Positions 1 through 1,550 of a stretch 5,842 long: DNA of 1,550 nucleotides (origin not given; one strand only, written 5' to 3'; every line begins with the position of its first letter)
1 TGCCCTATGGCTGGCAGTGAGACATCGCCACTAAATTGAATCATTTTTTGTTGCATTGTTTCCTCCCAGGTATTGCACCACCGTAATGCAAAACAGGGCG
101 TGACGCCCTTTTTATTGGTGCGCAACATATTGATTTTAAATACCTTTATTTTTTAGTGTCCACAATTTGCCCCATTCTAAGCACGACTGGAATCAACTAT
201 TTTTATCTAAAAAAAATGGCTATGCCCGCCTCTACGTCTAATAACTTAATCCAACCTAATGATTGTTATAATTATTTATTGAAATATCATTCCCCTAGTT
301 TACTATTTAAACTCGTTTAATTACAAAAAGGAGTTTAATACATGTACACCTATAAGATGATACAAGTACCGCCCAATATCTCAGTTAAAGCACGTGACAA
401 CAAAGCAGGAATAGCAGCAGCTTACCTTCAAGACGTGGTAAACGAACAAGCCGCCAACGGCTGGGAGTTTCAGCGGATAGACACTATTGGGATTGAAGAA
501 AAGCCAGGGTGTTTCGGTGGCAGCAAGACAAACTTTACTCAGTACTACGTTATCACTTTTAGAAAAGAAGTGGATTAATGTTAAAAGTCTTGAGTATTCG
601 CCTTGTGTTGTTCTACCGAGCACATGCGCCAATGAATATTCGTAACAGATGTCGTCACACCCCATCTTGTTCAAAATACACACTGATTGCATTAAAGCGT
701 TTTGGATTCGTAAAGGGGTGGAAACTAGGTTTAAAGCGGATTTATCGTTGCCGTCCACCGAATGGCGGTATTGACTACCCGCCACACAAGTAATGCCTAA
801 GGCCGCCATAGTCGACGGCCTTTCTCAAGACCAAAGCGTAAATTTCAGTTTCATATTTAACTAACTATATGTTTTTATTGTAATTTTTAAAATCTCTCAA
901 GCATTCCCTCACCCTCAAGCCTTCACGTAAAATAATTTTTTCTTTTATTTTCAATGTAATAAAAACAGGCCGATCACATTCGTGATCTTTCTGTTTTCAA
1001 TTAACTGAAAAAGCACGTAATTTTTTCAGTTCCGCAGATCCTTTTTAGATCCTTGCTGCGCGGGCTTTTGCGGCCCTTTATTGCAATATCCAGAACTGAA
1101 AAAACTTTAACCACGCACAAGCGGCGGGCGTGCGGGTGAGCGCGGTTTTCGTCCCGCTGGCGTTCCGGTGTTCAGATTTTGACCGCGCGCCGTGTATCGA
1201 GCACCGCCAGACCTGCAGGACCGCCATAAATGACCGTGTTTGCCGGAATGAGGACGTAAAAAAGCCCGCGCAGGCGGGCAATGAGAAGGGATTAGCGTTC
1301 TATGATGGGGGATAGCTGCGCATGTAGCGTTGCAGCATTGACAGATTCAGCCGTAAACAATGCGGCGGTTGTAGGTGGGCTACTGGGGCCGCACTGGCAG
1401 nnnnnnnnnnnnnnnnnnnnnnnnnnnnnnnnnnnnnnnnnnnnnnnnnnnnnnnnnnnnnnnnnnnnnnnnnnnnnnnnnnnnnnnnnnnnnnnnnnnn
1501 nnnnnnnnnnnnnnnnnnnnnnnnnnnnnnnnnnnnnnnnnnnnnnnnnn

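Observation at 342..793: Stand-alone YidD paralogue translationally coupled to a DUF4177-like protein in an AT-rich islet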

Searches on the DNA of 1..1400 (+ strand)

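Call 7: search_dna_similar(query=window:1-1300:+, collection=ecoli_genomes, mode=near, max_rows=20)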
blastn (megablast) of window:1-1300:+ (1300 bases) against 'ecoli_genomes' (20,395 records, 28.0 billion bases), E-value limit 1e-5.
Records with a match: 5426; places in all: 5881; records where one place covers at least 80% of the query: 7.
Genomes with a match: 5426 of 5426; with a place that covers at least 80% of the query: 7. Places per genome that has any: lowest 1, median 1, highest 3. On chromosomes: 5879 places; on plasmids: 2.
Best place of each record, by identity: >=99% 2184; 95-99% 3230; 90-95% 12.
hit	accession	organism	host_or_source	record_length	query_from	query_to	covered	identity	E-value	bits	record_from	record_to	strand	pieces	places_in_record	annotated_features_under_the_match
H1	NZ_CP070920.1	Escherichia coli strain 40EC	Homo sapiens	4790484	1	1300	100%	100.0%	0e+0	2401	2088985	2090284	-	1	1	hypothetical protein (x2) | yidD: membrane protein insertion efficiency factor YidD | yeaE: methylglyoxal reductase YeaE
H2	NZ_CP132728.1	Escherichia coli strain LZSFT34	-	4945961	1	1300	100%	98.5%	0e+0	2289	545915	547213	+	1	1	hypothetical protein (x2) | yidD: membrane protein insertion efficiency factor YidD | yeaE: methylglyoxal reductase YeaE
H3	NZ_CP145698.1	Escherichia coli strain S1-KEN-03-A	Homo sapiens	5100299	1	1300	100%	98.5%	0e+0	2289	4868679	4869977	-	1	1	hypothetical protein (x2) | yidD: membrane protein insertion efficiency factor YidD | yeaE: methylglyoxal reductase YeaE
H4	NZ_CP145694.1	Escherichia coli strain S1-KEN-04-A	Homo sapiens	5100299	1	1300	100%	98.5%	0e+0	2289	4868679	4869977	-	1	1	hypothetical protein (x2) | yidD: membrane protein insertion efficiency factor YidD | yeaE: methylglyoxal reductase YeaE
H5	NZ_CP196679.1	Escherichia coli strain 99RCEF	Fregata magnificens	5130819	1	1300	100%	98.5%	0e+0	2289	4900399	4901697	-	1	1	hypothetical protein (x2) | yidD: membrane protein insertion efficiency factor YidD | yeaE: methylglyoxal reductase YeaE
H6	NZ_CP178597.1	Escherichia coli strain ZF8-1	chicken feces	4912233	1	1300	100%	98.4%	0e+0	2283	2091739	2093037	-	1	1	hypothetical protein (x2) | yidD: membrane protein insertion efficiency factor YidD | yeaE: methylglyoxal reductase YeaE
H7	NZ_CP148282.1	Escherichia coli strain Z1323PEC0010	Dog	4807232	1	1300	100%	98.3%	0e+0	2279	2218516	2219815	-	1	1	hypothetical protein (x2) | yidD: membrane protein insertion efficiency factor YidD | yeaE: methylglyoxal reductase YeaE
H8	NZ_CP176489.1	Escherichia coli strain N1420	Homo sapiens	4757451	326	1162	64%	92.0%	0e+0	1173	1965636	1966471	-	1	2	hypothetical protein | yidD: membrane protein insertion efficiency factor YidD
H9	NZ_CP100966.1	Escherichia coli strain ET350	Hoplobatrachus rugulosus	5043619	1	117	9%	98.3%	3e-49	206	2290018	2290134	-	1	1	yeaE: methylglyoxal reductase YeaE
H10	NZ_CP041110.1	Escherichia coli strain ECCTRSRTH03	Swine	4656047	1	115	9%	97.4%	5e-47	198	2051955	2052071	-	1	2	yeaE: methylglyoxal reductase YeaE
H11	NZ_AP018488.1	Escherichia coli O157:H7 strain PV15-279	Homo sapiens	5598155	1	113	9%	99.1%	1e-48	204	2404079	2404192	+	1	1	yeaE: methylglyoxal reductase YeaE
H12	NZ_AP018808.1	Escherichia coli strain E2865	Bos taurus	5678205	1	113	9%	99.1%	1e-48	204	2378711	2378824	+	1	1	yeaE: methylglyoxal reductase YeaE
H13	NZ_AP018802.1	Escherichia coli strain E2863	Bos taurus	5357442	1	113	9%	99.1%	1e-48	204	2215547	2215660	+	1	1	yeaE: methylglyoxal reductase YeaE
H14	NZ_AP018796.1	Escherichia coli strain E2855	Bos taurus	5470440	1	113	9%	99.1%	1e-48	204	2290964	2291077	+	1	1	yeaE: methylglyoxal reductase YeaE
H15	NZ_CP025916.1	Escherichia coli strain 120899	Homo sapiens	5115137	1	113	9%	99.1%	1e-48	204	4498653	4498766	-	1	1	yeaE: methylglyoxal reductase YeaE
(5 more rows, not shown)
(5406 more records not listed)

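Call 9: get_annotated_region(hit=H1, flank=20000)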
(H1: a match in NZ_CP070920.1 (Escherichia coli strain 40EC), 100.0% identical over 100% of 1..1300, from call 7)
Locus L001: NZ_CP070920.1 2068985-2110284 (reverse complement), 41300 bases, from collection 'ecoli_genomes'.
description: Escherichia coli strain 40EC chromosome, complete genome
organism: Escherichia coli strain 40EC (NCBI taxid 562)
replicon: chromosome; assembly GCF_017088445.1
host: Homo sapiens; source: feces; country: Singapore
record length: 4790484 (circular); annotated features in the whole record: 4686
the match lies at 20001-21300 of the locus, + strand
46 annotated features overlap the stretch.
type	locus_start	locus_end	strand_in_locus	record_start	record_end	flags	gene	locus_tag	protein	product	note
CDS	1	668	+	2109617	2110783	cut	ynjB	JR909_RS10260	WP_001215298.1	ABC transporter substrate-binding protein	-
CDS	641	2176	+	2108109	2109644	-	ynjC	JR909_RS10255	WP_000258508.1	ABC transporter permease subunit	-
CDS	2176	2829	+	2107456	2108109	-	ynjD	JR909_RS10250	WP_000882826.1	ATP-binding cassette domain-containing protein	-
CDS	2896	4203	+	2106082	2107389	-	ynjE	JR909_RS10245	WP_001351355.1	thiosulfate sulfurtransferase YnjE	-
CDS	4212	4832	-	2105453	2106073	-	ynjF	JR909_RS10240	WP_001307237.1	CDP-alcohol phosphatidyltransferase family protein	-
CDS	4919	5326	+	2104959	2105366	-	nudG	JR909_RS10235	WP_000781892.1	CTP pyrophosphohydrolase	-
CDS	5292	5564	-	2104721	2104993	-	ynjH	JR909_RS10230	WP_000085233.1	YnjH family protein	-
CDS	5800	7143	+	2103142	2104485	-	gdhA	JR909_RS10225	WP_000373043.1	NADP-specific glutamate dehydrogenase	-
CDS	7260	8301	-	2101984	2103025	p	ynjI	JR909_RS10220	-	DUF1266 domain-containing protein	frameshifted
CDS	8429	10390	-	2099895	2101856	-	topB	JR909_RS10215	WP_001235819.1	DNA topoisomerase III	-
CDS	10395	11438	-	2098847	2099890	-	selD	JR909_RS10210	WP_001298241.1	selenide, water dikinase SelD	-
CDS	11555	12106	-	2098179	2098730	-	ydjA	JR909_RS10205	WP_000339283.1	NAD(P)H nitroreductase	-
CDS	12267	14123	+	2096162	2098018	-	sppA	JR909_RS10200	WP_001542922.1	signal peptide peptidase SppA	-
CDS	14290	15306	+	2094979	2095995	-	ansA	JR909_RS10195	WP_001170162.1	asparaginase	-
CDS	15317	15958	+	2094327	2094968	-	pncA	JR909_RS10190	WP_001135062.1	bifunctional nicotinamidase/pyrazinamidase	-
CDS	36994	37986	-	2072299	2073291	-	-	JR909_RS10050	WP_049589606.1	phage major capsid protein, P2 family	-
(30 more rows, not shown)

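Call 11: get_annotated_region(hit=H8, flank=8000)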
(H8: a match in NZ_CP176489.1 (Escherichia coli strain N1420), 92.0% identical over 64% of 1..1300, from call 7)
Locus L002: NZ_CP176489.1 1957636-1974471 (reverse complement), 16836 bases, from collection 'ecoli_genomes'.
description: Escherichia coli strain N1420 chromosome, complete genome
organism: Escherichia coli strain N1420 (NCBI taxid 562)
replicon: chromosome; assembly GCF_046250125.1
host: Homo sapiens; source: -; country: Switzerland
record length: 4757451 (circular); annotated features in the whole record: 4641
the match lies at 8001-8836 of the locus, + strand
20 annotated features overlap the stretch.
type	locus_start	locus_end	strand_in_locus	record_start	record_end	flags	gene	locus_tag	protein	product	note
CDS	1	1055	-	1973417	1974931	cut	araG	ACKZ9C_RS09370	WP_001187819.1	arabinose ABC transporter ATP-binding protein AraG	-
CDS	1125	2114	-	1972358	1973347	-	araF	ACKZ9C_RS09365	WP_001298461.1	arabinose ABC transporter substrate-binding protein AraF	-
CDS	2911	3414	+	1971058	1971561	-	ftnB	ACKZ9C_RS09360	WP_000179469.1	non-heme ferritin-like protein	-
CDS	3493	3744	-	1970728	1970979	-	yecJ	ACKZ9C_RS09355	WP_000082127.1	DUF2766 family protein YecJ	-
CDS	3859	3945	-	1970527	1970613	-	azuC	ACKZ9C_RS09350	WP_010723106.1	stress response protein AzuC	-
CDS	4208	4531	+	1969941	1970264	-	yecR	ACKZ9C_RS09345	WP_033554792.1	YecR-like lipofamily protein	-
CDS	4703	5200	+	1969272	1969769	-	ftnA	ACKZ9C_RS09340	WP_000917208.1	non-heme ferritin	-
CDS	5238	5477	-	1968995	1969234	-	yecH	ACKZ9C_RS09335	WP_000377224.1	YecH family metal-binding protein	-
CDS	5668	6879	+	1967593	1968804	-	tyrP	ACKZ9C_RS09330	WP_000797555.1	tyrosine transporter TyrP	-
CDS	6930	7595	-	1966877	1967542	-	yecA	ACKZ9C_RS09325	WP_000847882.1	UPF0149 family protein YecA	-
CDS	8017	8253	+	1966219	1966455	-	-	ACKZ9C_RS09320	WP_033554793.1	hypothetical protein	-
CDS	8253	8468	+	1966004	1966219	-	yidD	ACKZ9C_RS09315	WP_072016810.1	membrane protein insertion efficiency factor YidD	-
CDS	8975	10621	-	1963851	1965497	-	-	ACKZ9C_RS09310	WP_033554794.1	hypothetical protein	-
CDS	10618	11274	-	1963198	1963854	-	-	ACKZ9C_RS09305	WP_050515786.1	hypothetical protein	-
CDS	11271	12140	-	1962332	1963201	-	-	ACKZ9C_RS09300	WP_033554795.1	hypothetical protein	-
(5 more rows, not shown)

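Call 70: search_rna_families(source=window, start=1, end=1400, threshold=evalue, max_evalue=1)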
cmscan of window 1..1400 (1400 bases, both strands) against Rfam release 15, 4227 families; matches with E-value up to 1: 3.
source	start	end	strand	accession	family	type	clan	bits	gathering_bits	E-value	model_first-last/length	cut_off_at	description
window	789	878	-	RF02053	STnc430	Gene; sRNA;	-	22.9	47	0.71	1-162/162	no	Enterobacterial sRNA STnc430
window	71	120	+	RF02054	STnc420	Gene; sRNA;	-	22.7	70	0.14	1-58/58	no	Salmonella enterica sRNA STnc420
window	1264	1279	-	RF01356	CRISPR-DR28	Gene; CRISPR;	-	21.1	35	0.83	7-22/24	no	CRISPR RNA direct repeat element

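Call 87: search_dna_similar(query=window:342-793:+, collection=ecoli_genomes, mode=distant, max_rows=30, rows=spread)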
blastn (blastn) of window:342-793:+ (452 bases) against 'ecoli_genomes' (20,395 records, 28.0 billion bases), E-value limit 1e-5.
Records with a match: 28; places in all: 28; records where one place covers at least 80% of the query: 28.
Genomes with a match: 28 of 5426; with a place that covers at least 80% of the query: 28. Places per genome that has any: lowest 1, median 1, highest 1. On chromosomes: 28 places; on plasmids: 0.
Best place of each record, by identity: >=99% 7; 95-99% 1; 60-80% 20.
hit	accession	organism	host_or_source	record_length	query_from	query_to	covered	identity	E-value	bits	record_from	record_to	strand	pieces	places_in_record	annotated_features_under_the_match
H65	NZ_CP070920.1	Escherichia coli strain 40EC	Homo sapiens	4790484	1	452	100%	100.0%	0e+0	816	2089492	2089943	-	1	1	hypothetical protein | yidD: membrane protein insertion efficiency factor YidD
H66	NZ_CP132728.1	Escherichia coli strain LZSFT34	-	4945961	1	452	100%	99.8%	0e+0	811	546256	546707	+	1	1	hypothetical protein | yidD: membrane protein insertion efficiency factor YidD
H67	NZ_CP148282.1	Escherichia coli strain Z1323PEC0010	Dog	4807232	1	452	100%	99.8%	0e+0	811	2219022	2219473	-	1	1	hypothetical protein | yidD: membrane protein insertion efficiency factor YidD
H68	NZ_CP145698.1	Escherichia coli strain S1-KEN-03-A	Homo sapiens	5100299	1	452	100%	99.8%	0e+0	811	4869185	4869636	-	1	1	hypothetical protein | yidD: membrane protein insertion efficiency factor YidD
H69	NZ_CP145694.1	Escherichia coli strain S1-KEN-04-A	Homo sapiens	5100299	1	452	100%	99.8%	0e+0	811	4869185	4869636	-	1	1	hypothetical protein | yidD: membrane protein insertion efficiency factor YidD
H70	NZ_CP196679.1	Escherichia coli strain 99RCEF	Fregata magnificens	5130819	1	452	100%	99.8%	0e+0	811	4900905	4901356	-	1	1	hypothetical protein | yidD: membrane protein insertion efficiency factor YidD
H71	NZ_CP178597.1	Escherichia coli strain ZF8-1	chicken feces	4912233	1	452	100%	99.8%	0e+0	811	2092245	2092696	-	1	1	hypothetical protein | yidD: membrane protein insertion efficiency factor YidD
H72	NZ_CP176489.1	Escherichia coli strain N1420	Homo sapiens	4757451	1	452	100%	95.4%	0e+0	721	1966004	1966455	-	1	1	hypothetical protein | yidD: membrane protein insertion efficiency factor YidD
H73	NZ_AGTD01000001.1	Escherichia coli UMNF18 strain UMNF18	porcine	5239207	1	445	98%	72.0%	1e-58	235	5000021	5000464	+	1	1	hypothetical protein | yidD: membrane protein insertion efficiency factor YidD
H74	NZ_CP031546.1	Escherichia coli strain cq9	pig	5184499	1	445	98%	71.7%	2e-57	232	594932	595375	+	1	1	hypothetical protein | yidD: membrane protein insertion efficiency factor YidD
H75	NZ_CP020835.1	Escherichia coli strain CFSAN051542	blue cheese in wax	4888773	1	445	98%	71.7%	2e-57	232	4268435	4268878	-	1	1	hypothetical protein | yidD: membrane protein insertion efficiency factor YidD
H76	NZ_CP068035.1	Escherichia coli strain U90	swine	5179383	1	445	98%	71.7%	2e-57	232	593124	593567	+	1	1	hypothetical protein | yidD: membrane protein insertion efficiency factor YidD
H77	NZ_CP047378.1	Escherichia coli strain CAU16175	swine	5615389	1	445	98%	71.7%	2e-57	232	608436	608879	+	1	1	hypothetical protein | yidD: membrane protein insertion efficiency factor YidD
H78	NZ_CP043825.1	Escherichia coli strain RM8082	Cattle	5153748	1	445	98%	71.7%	2e-57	232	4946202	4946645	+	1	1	DUF4177 domain-containing protein | yidD: membrane protein insertion efficiency factor YidD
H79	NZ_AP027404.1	Escherichia coli strain EC416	Sus scrofa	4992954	1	445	98%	71.7%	2e-57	232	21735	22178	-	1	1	hypothetical protein | yidD: membrane protein insertion efficiency factor YidD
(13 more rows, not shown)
